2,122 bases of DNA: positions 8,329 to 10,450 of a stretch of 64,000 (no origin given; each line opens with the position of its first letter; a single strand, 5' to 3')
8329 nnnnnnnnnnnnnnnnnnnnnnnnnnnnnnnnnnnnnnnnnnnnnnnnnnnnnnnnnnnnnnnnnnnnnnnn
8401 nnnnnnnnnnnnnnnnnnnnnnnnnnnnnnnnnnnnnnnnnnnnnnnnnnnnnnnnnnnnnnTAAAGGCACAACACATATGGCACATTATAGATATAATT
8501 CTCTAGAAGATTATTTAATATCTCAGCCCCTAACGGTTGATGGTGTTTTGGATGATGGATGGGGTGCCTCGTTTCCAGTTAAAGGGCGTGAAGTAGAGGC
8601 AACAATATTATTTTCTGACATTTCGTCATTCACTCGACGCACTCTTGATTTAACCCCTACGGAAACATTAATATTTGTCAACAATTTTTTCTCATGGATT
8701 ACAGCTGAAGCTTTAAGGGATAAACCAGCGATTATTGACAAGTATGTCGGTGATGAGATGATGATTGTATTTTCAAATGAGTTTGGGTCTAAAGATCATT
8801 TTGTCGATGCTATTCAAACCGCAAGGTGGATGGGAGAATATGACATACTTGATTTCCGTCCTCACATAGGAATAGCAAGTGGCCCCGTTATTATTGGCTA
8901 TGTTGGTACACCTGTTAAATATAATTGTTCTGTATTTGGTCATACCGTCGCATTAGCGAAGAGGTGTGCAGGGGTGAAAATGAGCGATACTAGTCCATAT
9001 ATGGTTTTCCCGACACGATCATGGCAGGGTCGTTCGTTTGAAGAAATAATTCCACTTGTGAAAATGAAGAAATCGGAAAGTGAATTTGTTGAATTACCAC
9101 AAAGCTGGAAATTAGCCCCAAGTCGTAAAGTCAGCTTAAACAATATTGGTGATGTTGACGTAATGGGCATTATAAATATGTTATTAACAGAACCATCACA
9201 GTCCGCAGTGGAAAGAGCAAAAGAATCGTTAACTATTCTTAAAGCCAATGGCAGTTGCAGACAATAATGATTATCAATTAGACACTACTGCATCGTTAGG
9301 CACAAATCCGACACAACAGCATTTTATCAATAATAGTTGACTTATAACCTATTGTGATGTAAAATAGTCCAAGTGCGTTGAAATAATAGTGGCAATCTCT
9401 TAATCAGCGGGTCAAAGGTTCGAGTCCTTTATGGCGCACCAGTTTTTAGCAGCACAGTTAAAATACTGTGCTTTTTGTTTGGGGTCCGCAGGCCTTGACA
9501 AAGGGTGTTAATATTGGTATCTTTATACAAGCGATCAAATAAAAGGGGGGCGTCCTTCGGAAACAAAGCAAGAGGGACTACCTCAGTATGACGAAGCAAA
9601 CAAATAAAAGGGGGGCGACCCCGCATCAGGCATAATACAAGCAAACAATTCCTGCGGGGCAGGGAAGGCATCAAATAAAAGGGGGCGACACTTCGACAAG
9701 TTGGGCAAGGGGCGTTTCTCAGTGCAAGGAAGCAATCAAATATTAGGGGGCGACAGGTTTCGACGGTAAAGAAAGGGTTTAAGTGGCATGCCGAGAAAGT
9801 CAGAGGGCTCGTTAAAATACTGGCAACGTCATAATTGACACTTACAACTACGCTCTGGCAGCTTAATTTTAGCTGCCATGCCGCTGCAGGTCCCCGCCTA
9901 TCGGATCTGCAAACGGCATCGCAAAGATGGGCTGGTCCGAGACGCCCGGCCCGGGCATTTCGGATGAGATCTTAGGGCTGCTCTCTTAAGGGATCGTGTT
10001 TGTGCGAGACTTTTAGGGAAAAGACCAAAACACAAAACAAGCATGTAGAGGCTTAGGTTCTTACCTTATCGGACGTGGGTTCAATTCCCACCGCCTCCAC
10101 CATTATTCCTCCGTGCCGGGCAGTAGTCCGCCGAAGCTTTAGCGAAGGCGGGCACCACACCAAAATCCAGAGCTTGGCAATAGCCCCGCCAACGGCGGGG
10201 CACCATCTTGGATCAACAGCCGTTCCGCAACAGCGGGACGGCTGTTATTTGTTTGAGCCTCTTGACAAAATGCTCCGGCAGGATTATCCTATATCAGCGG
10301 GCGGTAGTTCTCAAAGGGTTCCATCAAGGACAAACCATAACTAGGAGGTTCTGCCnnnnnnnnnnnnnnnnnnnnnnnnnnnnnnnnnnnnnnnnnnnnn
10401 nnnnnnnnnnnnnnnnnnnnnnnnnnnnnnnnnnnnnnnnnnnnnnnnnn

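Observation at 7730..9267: Caspase-like protease gene followed by a minimal class III nucleotidyl cyclase: possible cyclic-nucleotide signalling defence module with a non-canonical effector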

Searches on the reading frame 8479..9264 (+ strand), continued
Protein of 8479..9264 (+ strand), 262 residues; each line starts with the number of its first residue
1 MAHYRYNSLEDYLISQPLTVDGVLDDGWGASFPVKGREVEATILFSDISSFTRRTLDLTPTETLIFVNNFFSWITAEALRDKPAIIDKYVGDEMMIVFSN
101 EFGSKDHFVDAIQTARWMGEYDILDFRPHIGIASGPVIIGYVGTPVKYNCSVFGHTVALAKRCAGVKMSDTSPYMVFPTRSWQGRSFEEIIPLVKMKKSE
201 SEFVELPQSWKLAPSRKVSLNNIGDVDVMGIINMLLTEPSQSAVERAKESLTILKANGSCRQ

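Call 63: search_protein_families(library=padloc, alignment_id=A3, max_evalue=0.00001)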
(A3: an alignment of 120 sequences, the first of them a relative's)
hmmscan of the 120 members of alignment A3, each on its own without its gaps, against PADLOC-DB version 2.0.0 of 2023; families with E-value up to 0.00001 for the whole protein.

A. member 1, L001:4592-5251:+ (220 aa): 7 families
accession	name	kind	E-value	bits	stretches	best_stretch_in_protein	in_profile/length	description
PDLC00865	E2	-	3.6e-57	191.3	1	15-217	11-212/219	E2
PDLC00861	E2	-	1.3e-55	186.4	1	7-217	4-218/232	E2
PDLC00872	E2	-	3.7e-51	171.7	1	15-216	7-208/216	E2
PDLC00871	E2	-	6.4e-40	135.3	1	16-204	11-199/241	E2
PDLC00833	E1-E2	-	1.5e-33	114.2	1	16-202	11-199/222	E1-E2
PDLC00870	E2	-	1.8e-29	101.4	1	22-218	18-215/223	E2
PDLC00859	E2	-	2.4e-21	74.3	1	45-202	41-201/221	E2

B. families by the number of members that match (of 120 scanned): 208 families (the first 25 are shown)
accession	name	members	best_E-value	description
PDLC04134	mad2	3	5.1e-26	mads_2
PDLC03636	MTase_III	2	1.5e-71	Type III methyltransferase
PDLC03371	MTase_II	2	7.4e-28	Type II methyltransferase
PDLC03354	MTase_II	2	1.2e-20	Type II methyltransferase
PDLC03308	MTase_II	2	5.9e-19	Type II methyltransferase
PDLC03300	MTase_II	2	1.4e-18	Type II methyltransferase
PDLC03216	MTase_II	2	9.1e-18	Type II methyltransferase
PDLC03299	MTase_II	2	4.7e-17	Type II methyltransferase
PDLC03339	MTase_II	2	9.2e-17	Type II methyltransferase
PDLC03265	MTase_II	2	1.6e-16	Type II methyltransferase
PDLC03738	oMTase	2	4.3e-16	orphan methyltransferase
PDLC03387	MTase_II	2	9.1e-14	Type II methyltransferase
PDLC03353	MTase_II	2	1.9e-13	Type II methyltransferase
PDLC03318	MTase_II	2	1.3e-12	Type II methyltransferase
PDLC03320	MTase_II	2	2.4e-11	Type II methyltransferase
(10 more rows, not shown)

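Call 77: find_related_loci(query=A1, collection=viral_contigs, flank=5000)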
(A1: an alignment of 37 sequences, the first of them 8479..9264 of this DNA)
Query A1 (262 aa) in viral_contigs; peptide patterns used: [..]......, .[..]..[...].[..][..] (x = any residue, [..] = any of these).
600 stretches matched a pattern (row limit reached: there are more); 582 encode a relative of the query (tblastn E <= 1e-3); the best 80 are kept; 80 distinct loci.
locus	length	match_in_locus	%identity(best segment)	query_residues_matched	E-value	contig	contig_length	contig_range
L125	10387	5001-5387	35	36-162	6e-17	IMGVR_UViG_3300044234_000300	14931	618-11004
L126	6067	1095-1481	35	36-162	6e-17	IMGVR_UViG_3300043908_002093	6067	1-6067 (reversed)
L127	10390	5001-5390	33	36-163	5e-17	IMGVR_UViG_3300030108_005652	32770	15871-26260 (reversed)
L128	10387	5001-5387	35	36-162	6e-17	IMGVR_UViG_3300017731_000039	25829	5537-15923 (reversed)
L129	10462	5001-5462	33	8-163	1e-16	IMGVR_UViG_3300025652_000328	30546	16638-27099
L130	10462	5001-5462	33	8-163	1e-16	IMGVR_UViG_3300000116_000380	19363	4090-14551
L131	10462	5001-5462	33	8-163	1e-16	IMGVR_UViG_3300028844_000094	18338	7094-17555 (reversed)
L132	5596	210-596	34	36-162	3e-16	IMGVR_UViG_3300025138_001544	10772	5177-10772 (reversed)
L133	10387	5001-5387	33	36-162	3e-16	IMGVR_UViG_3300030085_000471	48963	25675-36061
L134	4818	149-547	33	32-162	4e-16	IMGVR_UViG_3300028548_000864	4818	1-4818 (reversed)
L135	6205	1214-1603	33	36-163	4e-16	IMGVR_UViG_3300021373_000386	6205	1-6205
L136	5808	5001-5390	33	36-163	6e-16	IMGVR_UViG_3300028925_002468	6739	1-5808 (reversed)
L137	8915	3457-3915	33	9-163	5e-16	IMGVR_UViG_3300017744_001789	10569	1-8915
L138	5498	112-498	33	36-162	6e-16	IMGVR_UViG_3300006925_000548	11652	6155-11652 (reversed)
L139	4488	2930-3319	33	36-163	6e-16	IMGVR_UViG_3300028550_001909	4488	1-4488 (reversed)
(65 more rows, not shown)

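Call 78: search_dna_similar(query=window:8479-9264:+, collection=phages, mode=protein, max_evalue=0.001, max_rows=15)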
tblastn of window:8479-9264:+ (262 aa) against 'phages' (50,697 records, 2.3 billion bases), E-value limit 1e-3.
Records with a match: 2; places in all: 2; records where one place covers at least 80% of the query: 0.
Best place of each record, by identity: <60% 2.
By first word of the organism name: Acinetobacter 2.
By host as written in the record: - 2.
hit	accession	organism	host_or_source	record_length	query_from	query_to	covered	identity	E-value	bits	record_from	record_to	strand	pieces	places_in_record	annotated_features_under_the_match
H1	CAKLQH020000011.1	Acinetobacter phage MD-2021a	not known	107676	30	162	51%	27.5%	1e-5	52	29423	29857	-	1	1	cyaA: Adenylate cyclase 1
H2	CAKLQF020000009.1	Acinetobacter phage MD-2021a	not known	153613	30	162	51%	27.5%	1e-5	52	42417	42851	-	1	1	cyaA: Adenylate cyclase 1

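Call 82: search_protein_families(library=phrogs, proteins=[window:8479-9264:+], max_evalue=0.01)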
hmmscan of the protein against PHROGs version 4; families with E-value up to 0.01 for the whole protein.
window:8479-9264:+ (262 aa): 3 families
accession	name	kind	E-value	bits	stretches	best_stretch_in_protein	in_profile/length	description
phrog_35576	-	unknown function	1.5e-06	27.9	1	36-165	425-568/681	-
phrog_29613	-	unknown function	8.8e-06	25.8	1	35-166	305-438/487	-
phrog_34154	-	unknown function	9.1e-05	22.6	1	36-163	215-349/396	-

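Call 86: search_dna_similar(query=window:8479-9264:+, collection=plasmids, mode=protein, max_evalue=1e-10, max_rows=20)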
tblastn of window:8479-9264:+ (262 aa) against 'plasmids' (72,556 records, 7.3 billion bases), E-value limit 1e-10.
Records with a match: 11; places in all: 11; records where one place covers at least 80% of the query: 0.
Best place of each record, by identity: <60% 11.
By first word of the organism name: Azospirillum 4; Sinorhizobium 3; Phyllobacterium 1; Legionella 1; Rhizobium 1; Microvirga 1.
By predicted mobility (MOB-suite, as given by PLSDB): non-mobilizable 6; conjugative 4; mobilizable 1.
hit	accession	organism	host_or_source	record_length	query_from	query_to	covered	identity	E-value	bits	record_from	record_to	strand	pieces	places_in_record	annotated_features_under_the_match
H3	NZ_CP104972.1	Phyllobacterium zundukense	Vicia costata,cell culture,root nodule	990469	19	184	63%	32.0%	7e-12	72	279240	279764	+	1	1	adenylate/guanylate cyclase domain-containing protein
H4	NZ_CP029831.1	Azospirillum ramasamyi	single cell,Cow dung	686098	29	214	71%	28.4%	2e-13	77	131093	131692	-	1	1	adenylate/guanylate cyclase domain-containing protein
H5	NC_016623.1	Azospirillum lipoferum 4B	-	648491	29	176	56%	30.4%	6e-13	76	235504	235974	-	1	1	adenylate/guanylate cyclase domain-containing protein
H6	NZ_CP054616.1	Azospirillum oryzae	cell culture,soil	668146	29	176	56%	30.4%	1e-12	74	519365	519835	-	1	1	adenylate/guanylate cyclase domain-containing protein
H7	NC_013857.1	Azospirillum sp. B510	-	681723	29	176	56%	30.0%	8e-13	75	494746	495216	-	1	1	adenylate/guanylate cyclase domain-containing protein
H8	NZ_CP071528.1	Legionella lytica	Acanthamoeba castellanii,bacterial ...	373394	29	166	53%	31.5%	3e-12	73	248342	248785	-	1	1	adenylate/guanylate cyclase domain-containing protein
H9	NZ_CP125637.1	Rhizobium leguminosarum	Phaseolus vulgaris,Pure culture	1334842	40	187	56%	29.2%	3e-12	73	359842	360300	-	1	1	record has no annotation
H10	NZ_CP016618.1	Microvirga ossetica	Vicia alpestris,cell culture,nodules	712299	38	166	49%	30.3%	6e-12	72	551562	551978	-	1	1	adenylate/guanylate cyclase domain-containing protein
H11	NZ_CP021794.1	Sinorhizobium meliloti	Medicago sativa,Single Cell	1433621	41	162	47%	31.3%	2e-11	71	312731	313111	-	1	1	none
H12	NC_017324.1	Sinorhizobium meliloti BL225C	-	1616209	41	162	47%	31.3%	2e-11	71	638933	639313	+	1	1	none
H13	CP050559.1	Sinorhizobium meliloti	Melilotus officinalis,cell culture,root ...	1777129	41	162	47%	31.3%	2e-11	71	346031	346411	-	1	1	adenylate/guanylate cyclase domain-containing protein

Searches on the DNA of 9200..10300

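Call 80: search_rna_families(source=window, start=9200, end=10300, threshold=evalue, max_evalue=0.01)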
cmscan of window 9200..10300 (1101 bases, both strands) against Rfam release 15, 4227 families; matches with E-value up to 0.01: 2.
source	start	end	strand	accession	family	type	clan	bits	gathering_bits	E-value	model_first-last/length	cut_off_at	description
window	9746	10102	+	RF00023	tmRNA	Gene;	CL00001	182.6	47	1.6e-74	1-374/374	no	transfer-messenger RNA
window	10041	10300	+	RF04321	tmRNA_permuted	Gene;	-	28.1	47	0.0014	1-88/213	3'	permuted transfer-messenger RNA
